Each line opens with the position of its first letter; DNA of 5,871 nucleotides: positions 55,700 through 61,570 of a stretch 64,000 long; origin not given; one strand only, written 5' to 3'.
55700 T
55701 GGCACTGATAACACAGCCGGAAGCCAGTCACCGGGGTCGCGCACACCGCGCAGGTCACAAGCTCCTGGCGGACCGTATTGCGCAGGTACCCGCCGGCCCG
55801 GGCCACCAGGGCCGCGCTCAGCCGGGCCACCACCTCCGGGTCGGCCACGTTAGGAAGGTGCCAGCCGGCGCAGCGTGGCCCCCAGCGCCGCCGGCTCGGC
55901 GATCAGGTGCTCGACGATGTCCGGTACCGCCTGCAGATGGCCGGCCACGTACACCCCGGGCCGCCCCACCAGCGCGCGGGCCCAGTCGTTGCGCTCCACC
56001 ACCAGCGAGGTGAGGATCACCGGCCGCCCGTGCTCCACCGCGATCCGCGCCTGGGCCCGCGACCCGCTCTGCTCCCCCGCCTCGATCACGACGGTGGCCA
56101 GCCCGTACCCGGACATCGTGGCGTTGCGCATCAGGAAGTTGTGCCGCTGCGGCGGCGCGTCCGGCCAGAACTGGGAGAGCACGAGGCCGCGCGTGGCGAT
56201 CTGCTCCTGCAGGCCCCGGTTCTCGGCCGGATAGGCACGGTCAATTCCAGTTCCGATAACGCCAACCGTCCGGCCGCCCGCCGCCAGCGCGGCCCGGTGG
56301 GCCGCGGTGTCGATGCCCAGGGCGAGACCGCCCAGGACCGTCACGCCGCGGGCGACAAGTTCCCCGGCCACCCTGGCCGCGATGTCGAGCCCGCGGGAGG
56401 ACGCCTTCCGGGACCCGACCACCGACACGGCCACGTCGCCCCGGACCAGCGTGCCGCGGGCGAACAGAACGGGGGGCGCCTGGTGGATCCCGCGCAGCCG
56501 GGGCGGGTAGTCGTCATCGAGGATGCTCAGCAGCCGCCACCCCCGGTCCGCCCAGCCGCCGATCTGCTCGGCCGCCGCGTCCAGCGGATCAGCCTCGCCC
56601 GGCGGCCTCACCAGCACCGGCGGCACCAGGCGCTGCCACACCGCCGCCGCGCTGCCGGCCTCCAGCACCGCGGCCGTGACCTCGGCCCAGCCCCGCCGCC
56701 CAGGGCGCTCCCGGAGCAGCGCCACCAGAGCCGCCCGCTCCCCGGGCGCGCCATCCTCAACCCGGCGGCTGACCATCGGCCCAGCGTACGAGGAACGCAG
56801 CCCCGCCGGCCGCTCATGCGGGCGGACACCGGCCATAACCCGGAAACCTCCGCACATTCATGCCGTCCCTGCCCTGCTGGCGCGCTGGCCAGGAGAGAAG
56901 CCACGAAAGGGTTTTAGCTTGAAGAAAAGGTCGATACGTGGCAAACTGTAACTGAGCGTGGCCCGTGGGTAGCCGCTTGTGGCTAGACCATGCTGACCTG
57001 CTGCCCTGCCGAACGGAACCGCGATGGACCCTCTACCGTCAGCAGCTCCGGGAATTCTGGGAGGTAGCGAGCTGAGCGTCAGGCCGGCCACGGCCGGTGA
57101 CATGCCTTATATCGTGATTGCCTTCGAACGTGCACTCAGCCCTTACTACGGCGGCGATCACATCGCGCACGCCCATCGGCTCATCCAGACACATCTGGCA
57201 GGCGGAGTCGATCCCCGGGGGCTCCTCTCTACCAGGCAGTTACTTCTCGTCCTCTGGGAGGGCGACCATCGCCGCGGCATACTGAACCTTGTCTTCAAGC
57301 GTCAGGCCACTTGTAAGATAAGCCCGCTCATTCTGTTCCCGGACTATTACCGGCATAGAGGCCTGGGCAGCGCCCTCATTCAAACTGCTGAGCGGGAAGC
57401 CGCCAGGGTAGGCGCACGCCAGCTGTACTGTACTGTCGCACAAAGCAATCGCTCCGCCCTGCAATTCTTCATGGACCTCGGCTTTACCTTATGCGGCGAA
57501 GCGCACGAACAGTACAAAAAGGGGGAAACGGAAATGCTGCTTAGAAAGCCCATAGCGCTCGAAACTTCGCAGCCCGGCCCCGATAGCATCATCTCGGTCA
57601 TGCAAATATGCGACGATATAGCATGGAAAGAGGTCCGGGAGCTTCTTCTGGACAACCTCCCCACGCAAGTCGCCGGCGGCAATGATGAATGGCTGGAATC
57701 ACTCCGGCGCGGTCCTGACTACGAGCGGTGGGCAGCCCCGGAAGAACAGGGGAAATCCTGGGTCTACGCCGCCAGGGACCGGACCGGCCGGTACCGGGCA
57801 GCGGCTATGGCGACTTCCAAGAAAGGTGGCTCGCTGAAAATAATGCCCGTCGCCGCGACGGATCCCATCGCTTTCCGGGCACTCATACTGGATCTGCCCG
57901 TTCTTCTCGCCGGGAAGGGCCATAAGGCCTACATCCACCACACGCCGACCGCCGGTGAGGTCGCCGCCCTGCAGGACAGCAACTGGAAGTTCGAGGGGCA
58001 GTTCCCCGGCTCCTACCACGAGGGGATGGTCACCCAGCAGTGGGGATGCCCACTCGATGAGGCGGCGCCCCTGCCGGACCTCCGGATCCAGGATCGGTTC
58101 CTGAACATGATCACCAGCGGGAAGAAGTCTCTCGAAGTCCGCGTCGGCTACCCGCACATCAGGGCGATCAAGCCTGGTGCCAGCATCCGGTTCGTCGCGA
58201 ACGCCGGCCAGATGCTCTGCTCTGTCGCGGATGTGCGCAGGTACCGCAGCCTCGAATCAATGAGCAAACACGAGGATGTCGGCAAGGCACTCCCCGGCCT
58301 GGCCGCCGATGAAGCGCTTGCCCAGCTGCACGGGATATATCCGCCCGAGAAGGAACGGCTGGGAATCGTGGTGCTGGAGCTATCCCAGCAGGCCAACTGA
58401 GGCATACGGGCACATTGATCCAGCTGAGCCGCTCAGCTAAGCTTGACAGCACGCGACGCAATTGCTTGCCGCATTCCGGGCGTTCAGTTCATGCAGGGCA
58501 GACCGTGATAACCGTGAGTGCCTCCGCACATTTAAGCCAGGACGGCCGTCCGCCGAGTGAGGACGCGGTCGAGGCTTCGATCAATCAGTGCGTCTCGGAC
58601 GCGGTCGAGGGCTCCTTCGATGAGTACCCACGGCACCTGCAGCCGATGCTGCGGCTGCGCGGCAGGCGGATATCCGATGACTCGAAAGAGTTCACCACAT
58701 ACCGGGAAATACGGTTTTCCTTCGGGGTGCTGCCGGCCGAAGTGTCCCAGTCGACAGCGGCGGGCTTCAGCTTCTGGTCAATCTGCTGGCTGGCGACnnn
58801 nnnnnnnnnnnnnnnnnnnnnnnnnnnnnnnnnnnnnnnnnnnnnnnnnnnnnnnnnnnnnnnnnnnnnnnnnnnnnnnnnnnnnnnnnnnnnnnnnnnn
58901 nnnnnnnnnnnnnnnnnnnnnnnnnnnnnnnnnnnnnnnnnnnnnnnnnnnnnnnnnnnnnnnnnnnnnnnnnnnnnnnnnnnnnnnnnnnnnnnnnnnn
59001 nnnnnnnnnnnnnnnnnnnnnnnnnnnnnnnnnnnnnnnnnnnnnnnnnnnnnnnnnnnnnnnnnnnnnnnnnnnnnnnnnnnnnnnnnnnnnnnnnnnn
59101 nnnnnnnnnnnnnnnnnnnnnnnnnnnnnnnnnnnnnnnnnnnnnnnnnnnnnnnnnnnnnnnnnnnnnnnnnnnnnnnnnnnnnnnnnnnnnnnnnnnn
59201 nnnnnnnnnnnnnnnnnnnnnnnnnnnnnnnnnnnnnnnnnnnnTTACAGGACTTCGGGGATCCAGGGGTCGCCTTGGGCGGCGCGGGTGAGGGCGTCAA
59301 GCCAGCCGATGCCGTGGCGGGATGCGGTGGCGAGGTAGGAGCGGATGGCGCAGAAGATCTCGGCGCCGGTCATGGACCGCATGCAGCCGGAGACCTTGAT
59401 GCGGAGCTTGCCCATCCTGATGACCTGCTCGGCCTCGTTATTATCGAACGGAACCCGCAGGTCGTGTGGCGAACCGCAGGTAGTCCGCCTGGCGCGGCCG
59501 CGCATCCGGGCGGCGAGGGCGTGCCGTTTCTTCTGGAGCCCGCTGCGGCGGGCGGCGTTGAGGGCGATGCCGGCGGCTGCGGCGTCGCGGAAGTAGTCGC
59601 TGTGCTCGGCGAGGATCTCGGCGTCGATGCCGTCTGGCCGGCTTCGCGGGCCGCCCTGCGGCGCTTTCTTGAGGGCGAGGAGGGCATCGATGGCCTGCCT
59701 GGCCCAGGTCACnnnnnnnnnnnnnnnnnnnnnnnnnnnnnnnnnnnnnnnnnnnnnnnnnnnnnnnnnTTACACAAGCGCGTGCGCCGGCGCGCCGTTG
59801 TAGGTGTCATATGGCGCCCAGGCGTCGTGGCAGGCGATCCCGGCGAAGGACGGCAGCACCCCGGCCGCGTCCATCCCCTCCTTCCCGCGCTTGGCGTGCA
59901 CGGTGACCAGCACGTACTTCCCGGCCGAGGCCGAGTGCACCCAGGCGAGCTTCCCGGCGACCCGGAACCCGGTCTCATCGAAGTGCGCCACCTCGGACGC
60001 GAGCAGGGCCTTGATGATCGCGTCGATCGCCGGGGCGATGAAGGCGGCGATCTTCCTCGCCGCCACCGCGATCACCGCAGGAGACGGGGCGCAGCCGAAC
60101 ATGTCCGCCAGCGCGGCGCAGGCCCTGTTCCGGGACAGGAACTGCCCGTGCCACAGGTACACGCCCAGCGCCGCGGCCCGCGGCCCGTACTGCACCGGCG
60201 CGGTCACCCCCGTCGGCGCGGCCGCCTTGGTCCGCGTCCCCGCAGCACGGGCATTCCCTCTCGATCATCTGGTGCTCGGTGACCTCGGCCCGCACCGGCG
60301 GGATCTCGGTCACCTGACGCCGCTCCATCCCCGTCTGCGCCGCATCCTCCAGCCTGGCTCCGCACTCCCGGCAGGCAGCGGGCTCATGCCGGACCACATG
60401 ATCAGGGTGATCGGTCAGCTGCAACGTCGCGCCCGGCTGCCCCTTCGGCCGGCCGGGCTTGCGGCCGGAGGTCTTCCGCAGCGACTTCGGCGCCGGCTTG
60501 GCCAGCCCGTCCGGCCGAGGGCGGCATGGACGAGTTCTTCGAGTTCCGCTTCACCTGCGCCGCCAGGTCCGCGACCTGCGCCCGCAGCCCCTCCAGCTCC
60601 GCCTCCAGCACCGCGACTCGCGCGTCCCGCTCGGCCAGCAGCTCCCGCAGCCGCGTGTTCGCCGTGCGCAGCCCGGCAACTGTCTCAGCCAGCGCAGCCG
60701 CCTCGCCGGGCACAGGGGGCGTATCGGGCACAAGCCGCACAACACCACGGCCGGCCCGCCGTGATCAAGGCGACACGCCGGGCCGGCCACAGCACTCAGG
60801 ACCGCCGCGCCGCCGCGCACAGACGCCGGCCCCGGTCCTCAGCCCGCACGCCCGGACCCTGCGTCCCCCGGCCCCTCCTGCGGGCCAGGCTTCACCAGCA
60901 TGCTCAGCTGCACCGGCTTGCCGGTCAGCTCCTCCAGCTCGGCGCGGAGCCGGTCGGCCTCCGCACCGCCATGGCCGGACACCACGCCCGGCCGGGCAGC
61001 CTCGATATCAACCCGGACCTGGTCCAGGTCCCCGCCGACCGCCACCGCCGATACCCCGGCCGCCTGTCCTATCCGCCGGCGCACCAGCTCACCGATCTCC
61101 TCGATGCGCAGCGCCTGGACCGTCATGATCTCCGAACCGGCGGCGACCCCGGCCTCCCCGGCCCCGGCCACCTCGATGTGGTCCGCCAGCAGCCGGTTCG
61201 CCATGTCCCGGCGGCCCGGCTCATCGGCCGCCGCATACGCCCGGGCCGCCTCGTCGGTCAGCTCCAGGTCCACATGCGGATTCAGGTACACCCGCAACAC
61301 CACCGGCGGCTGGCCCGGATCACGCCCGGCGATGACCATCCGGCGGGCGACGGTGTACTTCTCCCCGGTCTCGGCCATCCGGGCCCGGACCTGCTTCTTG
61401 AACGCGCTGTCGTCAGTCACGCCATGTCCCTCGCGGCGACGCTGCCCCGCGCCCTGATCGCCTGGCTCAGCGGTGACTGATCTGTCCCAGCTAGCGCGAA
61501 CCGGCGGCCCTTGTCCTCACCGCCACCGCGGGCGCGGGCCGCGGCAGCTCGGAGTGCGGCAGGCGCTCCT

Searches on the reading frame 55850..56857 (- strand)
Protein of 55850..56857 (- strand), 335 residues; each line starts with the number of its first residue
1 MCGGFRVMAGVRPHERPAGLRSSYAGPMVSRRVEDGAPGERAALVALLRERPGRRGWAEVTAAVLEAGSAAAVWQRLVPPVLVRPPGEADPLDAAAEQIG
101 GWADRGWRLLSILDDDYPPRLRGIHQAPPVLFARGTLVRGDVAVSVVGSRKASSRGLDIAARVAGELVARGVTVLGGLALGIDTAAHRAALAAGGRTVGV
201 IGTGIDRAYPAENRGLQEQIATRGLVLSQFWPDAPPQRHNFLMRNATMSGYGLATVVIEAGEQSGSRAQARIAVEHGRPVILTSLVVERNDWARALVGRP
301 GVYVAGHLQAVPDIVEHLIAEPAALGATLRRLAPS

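Call 13: search_protein_families(library=pfam, proteins=[window:55850-56857:-], max_evalue=0.001)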
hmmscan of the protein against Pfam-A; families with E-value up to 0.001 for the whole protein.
window:55850-56857:- (335 aa): 2 families
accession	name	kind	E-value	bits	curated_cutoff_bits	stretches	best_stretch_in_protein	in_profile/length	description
PF02481.21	DNA_processg_A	-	4.5e-58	196.3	29.6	1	104-287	4-191/212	DNA recombination-mediator protein A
PF18306.6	LDcluster4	-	8.3e-07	29.2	26.3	1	143-202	3-63/151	SLOG cluster4 family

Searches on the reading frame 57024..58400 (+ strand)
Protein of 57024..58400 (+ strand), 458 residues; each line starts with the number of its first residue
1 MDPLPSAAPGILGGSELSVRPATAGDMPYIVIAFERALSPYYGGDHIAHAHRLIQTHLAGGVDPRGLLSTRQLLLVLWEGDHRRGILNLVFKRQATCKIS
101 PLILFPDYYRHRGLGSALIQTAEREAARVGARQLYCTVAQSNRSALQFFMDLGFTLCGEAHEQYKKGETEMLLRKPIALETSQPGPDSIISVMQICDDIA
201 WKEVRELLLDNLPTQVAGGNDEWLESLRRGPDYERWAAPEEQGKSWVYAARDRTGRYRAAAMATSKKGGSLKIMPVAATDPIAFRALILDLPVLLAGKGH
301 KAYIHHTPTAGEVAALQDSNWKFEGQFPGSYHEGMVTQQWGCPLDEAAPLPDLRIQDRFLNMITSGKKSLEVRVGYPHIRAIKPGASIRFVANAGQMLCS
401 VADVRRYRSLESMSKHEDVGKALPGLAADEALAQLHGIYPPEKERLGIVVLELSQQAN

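Call 57: search_protein_families(library=pfam, proteins=[window:57024-58400:+], max_evalue=0.001)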
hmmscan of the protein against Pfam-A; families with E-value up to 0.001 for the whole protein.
window:57024-58400:+ (458 aa): 5 families
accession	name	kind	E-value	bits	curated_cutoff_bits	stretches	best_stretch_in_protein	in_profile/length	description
PF00583.31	Acetyltransf_1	-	1.3e-09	38.8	20.7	1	73-154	34-116/116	Acetyltransferase (GNAT) family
PF13673.13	Acetyltransf_10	-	1.7e-06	28.5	23.6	1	71-166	30-117/128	Acetyltransferase (GNAT) domain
PF04266.20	ASCH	-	1.7e-05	25.9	21.2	1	354-452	2-98/103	ASCH domain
PF13508.13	Acetyltransf_7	-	2.8e-05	24.9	27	1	106-155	38-83/84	Acetyltransferase (GNAT) domain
PF13420.13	Acetyltransf_4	-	0.00047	20.7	24.3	1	107-169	85-149/155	Acetyltransferase (GNAT) domain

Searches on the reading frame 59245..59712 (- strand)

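Call 57: search_protein_families(library=pfam, proteins=[window:59245-59712:-], max_evalue=0.001)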
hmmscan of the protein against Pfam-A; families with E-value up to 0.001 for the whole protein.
window:59245-59712:- (155 aa): 1 family
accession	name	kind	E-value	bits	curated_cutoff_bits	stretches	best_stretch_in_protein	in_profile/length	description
PF03050.20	DDE_Tnp_IS66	-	1.3e-05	25.2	23.1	1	51-118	216-283/284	Transposase IS66 family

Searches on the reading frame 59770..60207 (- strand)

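Call 57: search_protein_families(library=pfam, proteins=[window:59770-60207:-], max_evalue=0.001)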
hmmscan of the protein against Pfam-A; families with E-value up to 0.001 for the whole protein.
window:59770-60207:- (145 aa): 1 family
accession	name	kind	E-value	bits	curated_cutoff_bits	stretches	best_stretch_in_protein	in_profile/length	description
PF03050.20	DDE_Tnp_IS66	-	3.4e-17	63.2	23.1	1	6-137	3-142/284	Transposase IS66 family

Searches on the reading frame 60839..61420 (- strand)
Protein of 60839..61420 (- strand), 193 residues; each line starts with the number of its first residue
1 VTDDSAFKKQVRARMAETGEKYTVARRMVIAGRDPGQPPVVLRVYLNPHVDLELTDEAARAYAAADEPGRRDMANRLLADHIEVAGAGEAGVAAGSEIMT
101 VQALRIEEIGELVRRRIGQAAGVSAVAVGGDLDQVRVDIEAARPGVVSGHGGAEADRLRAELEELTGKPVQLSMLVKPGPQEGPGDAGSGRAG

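Call 57: search_protein_families(library=pfam, proteins=[window:60839-61420:-], max_evalue=0.001)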
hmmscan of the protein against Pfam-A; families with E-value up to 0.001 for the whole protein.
window:60839-61420:- (193 aa): 1 family
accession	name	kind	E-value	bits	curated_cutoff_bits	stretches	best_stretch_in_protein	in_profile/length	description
PF07650.23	KH_2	-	2.1e-07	31.1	22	1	108-174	1-70/78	KH domain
